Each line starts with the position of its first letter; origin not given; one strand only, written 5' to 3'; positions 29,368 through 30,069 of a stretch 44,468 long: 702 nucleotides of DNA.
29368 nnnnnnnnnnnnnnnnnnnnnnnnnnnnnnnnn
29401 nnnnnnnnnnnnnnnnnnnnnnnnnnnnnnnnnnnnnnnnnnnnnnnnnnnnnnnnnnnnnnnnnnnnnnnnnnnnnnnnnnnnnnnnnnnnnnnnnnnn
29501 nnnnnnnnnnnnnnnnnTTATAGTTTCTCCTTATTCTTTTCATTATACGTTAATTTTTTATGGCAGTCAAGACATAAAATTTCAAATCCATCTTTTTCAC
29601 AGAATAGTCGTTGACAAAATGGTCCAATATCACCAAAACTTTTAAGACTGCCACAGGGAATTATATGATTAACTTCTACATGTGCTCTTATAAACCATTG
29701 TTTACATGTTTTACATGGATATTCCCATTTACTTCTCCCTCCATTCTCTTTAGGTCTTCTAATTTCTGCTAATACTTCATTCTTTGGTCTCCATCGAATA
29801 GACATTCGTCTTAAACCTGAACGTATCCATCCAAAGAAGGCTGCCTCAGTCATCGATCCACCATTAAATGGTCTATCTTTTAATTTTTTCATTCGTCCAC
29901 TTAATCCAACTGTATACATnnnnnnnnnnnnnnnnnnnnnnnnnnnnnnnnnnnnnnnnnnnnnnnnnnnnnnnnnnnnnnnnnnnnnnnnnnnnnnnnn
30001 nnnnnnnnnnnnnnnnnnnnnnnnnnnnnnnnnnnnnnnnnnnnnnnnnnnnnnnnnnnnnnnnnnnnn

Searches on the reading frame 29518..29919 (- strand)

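Call 59: search_protein_families(library=phrogs, proteins=[window:29518-29919:-], max_evalue=0.001)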
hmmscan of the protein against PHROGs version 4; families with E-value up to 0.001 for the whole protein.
window:29518-29919:- (133 aa): 3 families
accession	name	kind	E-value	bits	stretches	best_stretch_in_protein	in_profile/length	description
phrog_1985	-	DNA, RNA and nucleotide metabolism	1.8e-25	91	1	11-129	6-128/184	HNH endonuclease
phrog_3106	-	DNA, RNA and nucleotide metabolism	1.4e-11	45.6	1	35-132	139-229/252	HNH endonuclease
phrog_5956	-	DNA, RNA and nucleotide metabolism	1.6e-05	25.6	1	66-131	59-115/138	HNH endonuclease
